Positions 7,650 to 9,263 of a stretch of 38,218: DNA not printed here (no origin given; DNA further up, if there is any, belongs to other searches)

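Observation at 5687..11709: Translationally coupled acyltransferase / B12-radical-SAM / LolA-like / FabD-like / FabZ-like operon with a divergent lipoprotein + methyltransferase pair: candidate pathway for an unusual envelope lipid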

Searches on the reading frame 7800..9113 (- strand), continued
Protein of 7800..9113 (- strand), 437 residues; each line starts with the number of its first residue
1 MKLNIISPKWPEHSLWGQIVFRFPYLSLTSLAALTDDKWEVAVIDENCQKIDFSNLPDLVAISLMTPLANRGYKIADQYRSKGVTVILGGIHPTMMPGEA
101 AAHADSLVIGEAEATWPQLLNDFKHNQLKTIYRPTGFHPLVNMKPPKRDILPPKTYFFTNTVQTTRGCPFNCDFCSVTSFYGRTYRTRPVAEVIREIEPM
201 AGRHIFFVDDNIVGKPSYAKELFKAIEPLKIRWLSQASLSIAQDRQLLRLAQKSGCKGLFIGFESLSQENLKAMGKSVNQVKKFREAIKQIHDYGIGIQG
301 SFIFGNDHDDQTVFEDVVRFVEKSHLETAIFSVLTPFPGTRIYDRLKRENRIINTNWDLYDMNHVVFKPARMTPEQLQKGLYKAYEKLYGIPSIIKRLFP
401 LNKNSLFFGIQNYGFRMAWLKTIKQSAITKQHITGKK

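Call 43: find_encoding_contigs(protein=P0112, flank=10000, max_places=2)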
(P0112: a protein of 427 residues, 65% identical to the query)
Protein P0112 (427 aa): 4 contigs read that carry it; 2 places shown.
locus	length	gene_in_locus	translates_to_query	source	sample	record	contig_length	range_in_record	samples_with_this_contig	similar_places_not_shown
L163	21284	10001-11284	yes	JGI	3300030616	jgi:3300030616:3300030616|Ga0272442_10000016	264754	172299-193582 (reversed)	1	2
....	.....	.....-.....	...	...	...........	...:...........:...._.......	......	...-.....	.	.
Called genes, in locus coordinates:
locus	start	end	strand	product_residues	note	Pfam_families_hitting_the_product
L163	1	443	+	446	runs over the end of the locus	PF00144:Beta-lactamase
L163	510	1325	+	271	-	-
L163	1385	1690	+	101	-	-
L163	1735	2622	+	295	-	PF04966:OprB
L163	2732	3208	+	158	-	PF03974:Ecotin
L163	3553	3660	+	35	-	-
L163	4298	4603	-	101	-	PF01521:Fe-S_biosyn (weak)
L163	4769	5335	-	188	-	PF01613:Flavin_Reduct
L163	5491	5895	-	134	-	PF01850:PIN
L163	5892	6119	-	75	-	PF04014:MazE_antitoxin (weak)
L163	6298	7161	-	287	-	PF13489:Methyltransf_23, PF07021:MetW (weak), PF13649:Methyltransf_25, PF13847:Methyltransf_31, PF08241:Methyltransf_11, PF08242:Methyltransf_12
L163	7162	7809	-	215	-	PF10604:Polyketide_cyc2 (weak), PF03364:Polyketide_cyc (faint)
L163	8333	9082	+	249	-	PF01553:Acyltransferase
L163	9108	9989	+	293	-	PF03279:Lip_A_acyltrans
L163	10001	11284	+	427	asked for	PF02310:B12-binding, PF04055:Radical_SAM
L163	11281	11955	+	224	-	PF03548:LolA (weak)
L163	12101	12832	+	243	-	-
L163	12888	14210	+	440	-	PF00698:Acyl_transf_1, PF07977:FabA, PF22817:ApeP-like, PF22818:ApeI-like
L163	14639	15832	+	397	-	PF01656:CbiA (weak), PF02374:ArsA_ATPase, PF10609:ParA (faint), PF13614:AAA_31 (weak), PF17886:ArsA_HSP20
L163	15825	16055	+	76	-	PF27253:AF_1253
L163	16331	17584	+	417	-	PF01409:tRNA-synt_2d (weak), PF13393:tRNA-synt_His, PF00152:tRNA-synt_2 (faint), PF00587:tRNA-synt_2b, PF03129:HGTP_anticodon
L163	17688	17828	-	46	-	-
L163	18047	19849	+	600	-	PF01336:tRNA_anti-codon, PF00152:tRNA-synt_2, PF02938:GAD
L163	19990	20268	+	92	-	PF20657:DUF6811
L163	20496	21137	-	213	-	PF01728:FtsJ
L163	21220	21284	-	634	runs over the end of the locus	PF13292:DXP_synthase_N, PF02779:Transket_pyr, PF02780:Transketolase_C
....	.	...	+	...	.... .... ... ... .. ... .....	?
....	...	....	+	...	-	-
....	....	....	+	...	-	-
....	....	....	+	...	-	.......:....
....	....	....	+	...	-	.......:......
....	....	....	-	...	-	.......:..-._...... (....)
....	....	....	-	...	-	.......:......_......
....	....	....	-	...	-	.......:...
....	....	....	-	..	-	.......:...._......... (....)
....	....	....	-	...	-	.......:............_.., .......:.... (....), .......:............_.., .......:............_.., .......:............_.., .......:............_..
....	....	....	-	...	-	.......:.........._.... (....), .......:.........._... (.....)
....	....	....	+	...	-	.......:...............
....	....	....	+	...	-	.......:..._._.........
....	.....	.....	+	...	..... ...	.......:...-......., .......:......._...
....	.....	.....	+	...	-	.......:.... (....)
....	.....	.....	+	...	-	-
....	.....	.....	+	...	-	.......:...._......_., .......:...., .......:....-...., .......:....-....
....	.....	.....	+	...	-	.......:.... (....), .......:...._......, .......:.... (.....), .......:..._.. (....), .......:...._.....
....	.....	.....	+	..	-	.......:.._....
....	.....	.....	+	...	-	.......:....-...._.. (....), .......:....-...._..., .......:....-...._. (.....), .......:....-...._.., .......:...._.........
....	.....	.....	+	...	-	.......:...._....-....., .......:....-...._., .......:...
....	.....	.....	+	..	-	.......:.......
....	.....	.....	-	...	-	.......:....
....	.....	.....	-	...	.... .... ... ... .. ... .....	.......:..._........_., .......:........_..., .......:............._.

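Call 52: search_protein_families(library=ncbifam, proteins=[L049:7965-9527:+, L049:14092-15516:-, L049:15586-16926:-, L049:3234-3875:+, L049:12706-13626:+, L049:186-1397:+, L163:8333-9082:+, L010:5943-7244:+, L021:149-1501:+], max_evalue=1e-10)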
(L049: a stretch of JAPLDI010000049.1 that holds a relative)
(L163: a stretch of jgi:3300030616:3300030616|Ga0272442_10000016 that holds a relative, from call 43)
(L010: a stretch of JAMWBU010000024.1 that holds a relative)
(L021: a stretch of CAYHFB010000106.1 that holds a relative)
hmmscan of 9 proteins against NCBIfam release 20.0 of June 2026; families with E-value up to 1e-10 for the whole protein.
L049:7965-9527:+ (520 aa): 12 families
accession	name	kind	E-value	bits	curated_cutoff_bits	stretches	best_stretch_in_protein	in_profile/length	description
TIGR03471.1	HpnJ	equivalog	2.8e-30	105.6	577.6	1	157-407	178-433/472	hopanoid biosynthesis associated radical SAM protein HpnJ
TIGR04479.1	bcpD_PhpK_rSAM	subfamily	1.1e-27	96.6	600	1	165-342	229-409/504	PhpK family radical SAM P-methyltransferase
NF050148.1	rSAM_ApyD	equivalog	1.6e-27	96.2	750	1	177-364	200-393/645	RiPP biosynthesis radical SAM protein ApyD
TIGR02026.1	BchE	equivalog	1.2e-26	93.7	481.35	1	62-361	51-384/497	magnesium-protoporphyrin IX monomethyl ester anaerobic oxidative cyclase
TIGR04013.1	B12_SAM_MJ_1487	hypoth_equivalog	2.8e-23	82.4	251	1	65-217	34-192/382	TIGR04013 family B12-binding domain/radical SAM domain-containing protein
NF038361.1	rSAM_Sden_1168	equivalog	3.9e-23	81.8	575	1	177-363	283-472/560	Sden_1168 family B12-binding radical SAM P-methyltransferase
TIGR04072.2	rSAM_ladder_B12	equivalog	6.1e-20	71.3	360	1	87-296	83-305/443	lipid biosynthesis B12-binding/radical SAM protein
TIGR04014.1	B12_SAM_MJ_0865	equivalog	3.8e-17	62.2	360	1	88-351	55-345/434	methyl-coenzyme M reductase glutamine C-methyltransferase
TIGR04367.1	HpnR_B12_rSAM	equivalog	1e-16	60.6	650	1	71-362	57-371/490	hopanoid C-3 methylase HpnR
TIGR04295.1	B12_rSAM_oligo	hypoth_equivalog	1.4e-15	56.9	400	1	178-293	202-314/422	TIGR04295 family B12-binding domain-containing radical SAM protein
NF033070.1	rSAM_AprD4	equivalog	1.5e-13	50.5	500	1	177-393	197-418/456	AprD4 family radical SAM diol-dehydratase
NF045585.1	rSAM_slr0320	equivalog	5.7e-13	48.2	775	0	172-282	231-349/511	photosystem II high light acclimation radical SAM protein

L049:14092-15516:- (474 aa): 13 families
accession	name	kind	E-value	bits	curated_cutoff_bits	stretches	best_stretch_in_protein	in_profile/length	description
TIGR04072.2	rSAM_ladder_B12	equivalog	5.8e-96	321.8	360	1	3-434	1-420/443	lipid biosynthesis B12-binding/radical SAM protein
TIGR04385.1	B12_rSAM_cofa1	equivalog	1e-50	173.3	450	1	18-408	18-416/438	B12 lower ligand biosynthesis radical SAM protein BzaD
TIGR04428.1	B12_rSAM_trp_MT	equivalog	6.3e-31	107.4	500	1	174-384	199-420/558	tryptophan 2-C-methyltransferase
TIGR04479.1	bcpD_PhpK_rSAM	subfamily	4.1e-22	78.2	600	1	180-359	228-408/504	PhpK family radical SAM P-methyltransferase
TIGR03471.1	HpnJ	equivalog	9.9e-21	74.1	577.6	1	182-392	189-394/472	hopanoid biosynthesis associated radical SAM protein HpnJ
TIGR04013.1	B12_SAM_MJ_1487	hypoth_equivalog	4.3e-18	65.3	251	1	90-233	63-194/382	TIGR04013 family B12-binding domain/radical SAM domain-containing protein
NF045585.1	rSAM_slr0320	equivalog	1.1e-16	60.5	775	1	95-395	138-447/511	photosystem II high light acclimation radical SAM protein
NF038361.1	rSAM_Sden_1168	equivalog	1.4e-14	53.5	575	0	178-361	269-452/560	Sden_1168 family B12-binding radical SAM P-methyltransferase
TIGR04014.1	B12_SAM_MJ_0865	equivalog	1.6e-14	53.5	360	1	78-386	52-359/434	methyl-coenzyme M reductase glutamine C-methyltransferase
NF033070.1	rSAM_AprD4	equivalog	1.8e-14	53.5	500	1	182-395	188-400/456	AprD4 family radical SAM diol-dehydratase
TIGR02026.1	BchE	equivalog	7.1e-14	51.5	481.35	1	17-364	19-368/497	magnesium-protoporphyrin IX monomethyl ester anaerobic oxidative cyclase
NF050148.1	rSAM_ApyD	equivalog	1.8e-13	49.8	750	1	20-362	25-369/645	RiPP biosynthesis radical SAM protein ApyD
TIGR03975.1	rSAM_ocin_1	subfamily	7.5e-11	41.2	281.85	0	95-357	156-427/606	RiPP maturation radical SAM C-methyltransferase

L049:15586-16926:- (446 aa): 11 families
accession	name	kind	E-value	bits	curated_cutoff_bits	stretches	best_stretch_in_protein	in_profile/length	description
TIGR04367.1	HpnR_B12_rSAM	equivalog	3.8e-39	134.6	650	1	36-435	22-407/490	hopanoid C-3 methylase HpnR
TIGR02026.1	BchE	equivalog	2.9e-32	112.2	481.35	1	35-424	21-410/497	magnesium-protoporphyrin IX monomethyl ester anaerobic oxidative cyclase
NF050148.1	rSAM_ApyD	equivalog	5.3e-18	64.8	750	1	33-414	22-407/645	RiPP biosynthesis radical SAM protein ApyD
NF038361.1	rSAM_Sden_1168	equivalog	1.5e-17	63.3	575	1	205-360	271-431/560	Sden_1168 family B12-binding radical SAM P-methyltransferase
TIGR03471.1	HpnJ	equivalog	4.9e-17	62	577.6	1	73-404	62-390/472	hopanoid biosynthesis associated radical SAM protein HpnJ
TIGR03975.1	rSAM_ocin_1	subfamily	1.2e-15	57.1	281.85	1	73-359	120-409/606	RiPP maturation radical SAM C-methyltransferase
NF040546.1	rSAM_CUAEP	equivalog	1.5e-15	56.9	500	1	99-362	66-323/468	CUAEP/CCAEP-tail radical SAM (seleno)protein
NF040542.1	rSAM_RCCLKC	equivalog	2.2e-12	46.8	450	1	97-379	65-350/423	arsinothricin biosynthesis radical SAM protein ArsL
TIGR04014.1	B12_SAM_MJ_0865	equivalog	4.3e-12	45.6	360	1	128-404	86-361/434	methyl-coenzyme M reductase glutamine C-methyltransferase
TIGR04013.1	B12_SAM_MJ_1487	hypoth_equivalog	5.1e-12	45.3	251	1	79-265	41-206/382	TIGR04013 family B12-binding domain/radical SAM domain-containing protein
TIGR04479.1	bcpD_PhpK_rSAM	subfamily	9.3e-12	44.1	600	0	214-360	243-389/504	PhpK family radical SAM P-methyltransferase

L049:3234-3875:+ (213 aa): 2 families
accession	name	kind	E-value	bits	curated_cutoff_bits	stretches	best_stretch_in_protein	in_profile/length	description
NF053544.1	LolA2_flexi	equivalog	2.5e-67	226.3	125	1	9-210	6-206/208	flexirubin biosynthesis/transport protein LolA2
TIGR00547.2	lolA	equivalog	1.5e-16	60.4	112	1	32-210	18-189/202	outer membrane lipoprotein periplasmic chaperone LolA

L049:12706-13626:+ (306 aa): 5 families
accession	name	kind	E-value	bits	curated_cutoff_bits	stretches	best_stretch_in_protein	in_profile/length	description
TIGR03131.1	malonate_mdcH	equivalog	5e-37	127.9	297.9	1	38-282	31-270/297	malonate decarboxylase subunit epsilon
TIGR00128.1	fabD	equivalog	1.9e-36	126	260.9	1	38-278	34-277/290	ACP S-malonyltransferase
NF045894.1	PKS_plus_SDR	equivalog_domain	2.7e-22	78.3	1740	1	4-281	530-808/1515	type I polyketide synthase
NF037940.1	PKS_MbtD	equivalog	7.5e-15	54.1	1150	1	62-274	152-360/978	mycobactin polyketide synthase MbtD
NF037941.1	PKS_NbtC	equivalog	7.2e-14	50.7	1150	1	3-217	94-309/1027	nocobactin polyketide synthase NbtC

L049:186-1397:+ (403 aa): 19 families
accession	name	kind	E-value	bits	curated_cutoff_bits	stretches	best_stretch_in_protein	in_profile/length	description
NF006618.0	PRK09185.1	subfamily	1.4e-93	314.1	407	1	3-400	3-392/394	beta-ketoacyl-ACP synthase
TIGR03150.1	fabF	equivalog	8.5e-93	311.2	493.75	1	3-398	1-406/407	beta-ketoacyl-ACP synthase II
NF005589.0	PRK07314.1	subfamily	1.7e-87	293.9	387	1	3-401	4-412/413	beta-ketoacyl-ACP synthase II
NF004970.0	PRK06333.1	subfamily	2.2e-71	241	525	1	3-401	4-422/424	beta-ketoacyl-ACP synthase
NF004618.0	PRK05952.1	equivalog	6.3e-71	239.3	455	1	4-400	3-382/384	beta-ketoacyl-ACP synthase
NF006274.0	PRK08439.1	equivalog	6.2e-69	232.7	621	1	3-401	2-406/406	beta-ketoacyl-ACP synthase II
NF005076.0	PRK06501.1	equivalog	5e-68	229.9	629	1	5-400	13-422/425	beta-ketoacyl-ACP synthase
NF058662.1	cispenta_AmcF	equivalog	6.5e-66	222.8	325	1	5-399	2-368/369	cispentacin biosynthesis acyltransferase subunit AmcF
NF006587.0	PRK09116.1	equivalog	2.4e-59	201.1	470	1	3-401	2-407/408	beta-ketoacyl-ACP synthase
NF005935.0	PRK07967.1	equivalog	3.4e-59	200.7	630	1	3-402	2-405/406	beta-ketoacyl-ACP synthase I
NF006434.0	PRK08722.1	equivalog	5.3e-58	196.8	759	1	3-401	4-414/414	beta-ketoacyl-ACP synthase II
NF005916.1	PRK07910.1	equivalog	1.1e-53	182.7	560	1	4-400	13-417/418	KasA/KasB family beta-ketoacyl-ACP synthase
NF005490.0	PRK07103.1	equivalog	1.6e-52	178.9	445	1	3-400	4-412/414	polyketide beta-ketoacyl:acyl carrier protein synthase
NF045894.1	PKS_plus_SDR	equivalog_domain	6.8e-29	100.2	1740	1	142-364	153-382/1515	type I polyketide synthase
NF041183.1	Pks2_ls1_myc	equivalog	2.2e-24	84.5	2400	1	141-360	152-374/2086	sulfolipid-1 biosynthesis phthioceranic/hydroxyphthioceranic acid synthase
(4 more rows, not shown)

L163:8333-9082:+ (249 aa): 6 families
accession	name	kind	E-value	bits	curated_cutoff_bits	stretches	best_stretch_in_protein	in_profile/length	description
TIGR00530.1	AGP_acyltrn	subfamily_domain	4.8e-29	100.7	102.95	1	62-189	2-129/130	1-acylglycerol-3-phosphate O-acyltransferase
NF052553.1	LyOrLpactfOlsABRUA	equivalog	7.7e-20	71.1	300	1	18-169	9-156/263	lyso-ornithine lipid O-acyltransferase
NF006386.0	PRK08633.1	equivalog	3.7e-16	58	1221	1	56-191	421-553/1147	acyl-[ACP]--phospholipid O-acyltransferase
NF011593.0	PRK15018.1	equivalog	4.1e-15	56.2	501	1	27-239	19-227/245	1-acylglycerol-3-phosphate O-acyltransferase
NF005291.0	PRK06814.1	equivalog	7.8e-14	50.6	1349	1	23-194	409-568/1140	acyl-[ACP]--phospholipid O-acyltransferase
NF052552.1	LyOrLpactfOlsARHOCB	equivalog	4.4e-11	42.3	300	1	13-167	24-174/271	lyso-ornithine lipid O-acyltransferase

L010:5943-7244:+ (433 aa): 12 families
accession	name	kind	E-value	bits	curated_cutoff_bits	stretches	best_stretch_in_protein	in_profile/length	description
TIGR02026.1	BchE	equivalog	4.5e-32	111.6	481.35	1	163-404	196-440/497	magnesium-protoporphyrin IX monomethyl ester anaerobic oxidative cyclase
TIGR03471.1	HpnJ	equivalog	6e-29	101.2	577.6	1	165-355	201-393/472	hopanoid biosynthesis associated radical SAM protein HpnJ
NF050148.1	rSAM_ApyD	equivalog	2.2e-28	99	750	1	55-351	72-395/645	RiPP biosynthesis radical SAM protein ApyD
TIGR04479.1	bcpD_PhpK_rSAM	subfamily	2e-27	95.7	600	1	153-328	233-410/504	PhpK family radical SAM P-methyltransferase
TIGR04014.1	B12_SAM_MJ_0865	equivalog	2.5e-25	89.1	360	0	164-206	163-205/434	methyl-coenzyme M reductase glutamine C-methyltransferase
TIGR04072.2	rSAM_ladder_B12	equivalog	2.8e-25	88.9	360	1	69-355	82-378/443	lipid biosynthesis B12-binding/radical SAM protein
TIGR04013.1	B12_SAM_MJ_1487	hypoth_equivalog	3.9e-25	88.5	251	1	46-208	32-200/382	TIGR04013 family B12-binding domain/radical SAM domain-containing protein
TIGR04367.1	HpnR_B12_rSAM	equivalog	2.6e-20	72.4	650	1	106-373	116-395/490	hopanoid C-3 methylase HpnR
NF038361.1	rSAM_Sden_1168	equivalog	1.9e-19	69.7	575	1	159-348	281-472/560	Sden_1168 family B12-binding radical SAM P-methyltransferase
NF033070.1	rSAM_AprD4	equivalog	6.6e-15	54.9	500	1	63-383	95-423/456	AprD4 family radical SAM diol-dehydratase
TIGR04295.1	B12_rSAM_oligo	hypoth_equivalog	1.6e-12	46.8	400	0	164-284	203-319/422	TIGR04295 family B12-binding domain-containing radical SAM protein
TIGR04385.1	B12_rSAM_cofa1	equivalog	8.6e-11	41.7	450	0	155-326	190-363/438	B12 lower ligand biosynthesis radical SAM protein BzaD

L021:149-1501:+ (450 aa): 12 families
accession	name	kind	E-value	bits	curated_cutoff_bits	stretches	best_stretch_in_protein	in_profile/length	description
TIGR02026.1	BchE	equivalog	4e-31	108.4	481.35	1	165-426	181-447/497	magnesium-protoporphyrin IX monomethyl ester anaerobic oxidative cyclase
TIGR04013.1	B12_SAM_MJ_1487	hypoth_equivalog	1.2e-26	93.4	251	1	54-223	28-202/382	TIGR04013 family B12-binding domain/radical SAM domain-containing protein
TIGR03471.1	HpnJ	equivalog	1.3e-26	93.5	577.6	1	175-406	200-430/472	hopanoid biosynthesis associated radical SAM protein HpnJ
TIGR04072.2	rSAM_ladder_B12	equivalog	1.3e-25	89.9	360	1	85-368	86-378/443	lipid biosynthesis B12-binding/radical SAM protein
NF050148.1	rSAM_ApyD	equivalog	8.1e-25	87.3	750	1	175-378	202-408/645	RiPP biosynthesis radical SAM protein ApyD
NF038361.1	rSAM_Sden_1168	equivalog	5.4e-24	84.6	575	1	175-389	285-500/560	Sden_1168 family B12-binding radical SAM P-methyltransferase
TIGR04479.1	bcpD_PhpK_rSAM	subfamily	1.6e-22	79.6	600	1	167-341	236-410/504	PhpK family radical SAM P-methyltransferase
TIGR04014.1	B12_SAM_MJ_0865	equivalog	2.1e-19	69.7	360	0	78-212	50-200/434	methyl-coenzyme M reductase glutamine C-methyltransferase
TIGR04295.1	B12_rSAM_oligo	hypoth_equivalog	2.7e-18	65.9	400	1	167-377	195-401/422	TIGR04295 family B12-binding domain-containing radical SAM protein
TIGR04367.1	HpnR_B12_rSAM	equivalog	3e-18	65.6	650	1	93-385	87-394/490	hopanoid C-3 methylase HpnR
TIGR04385.1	B12_rSAM_cofa1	equivalog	4.5e-13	49.2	450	1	166-308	189-332/438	B12 lower ligand biosynthesis radical SAM protein BzaD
NF045585.1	rSAM_slr0320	equivalog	1.9e-11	43.2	775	1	164-327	229-394/511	photosystem II high light acclimation radical SAM protein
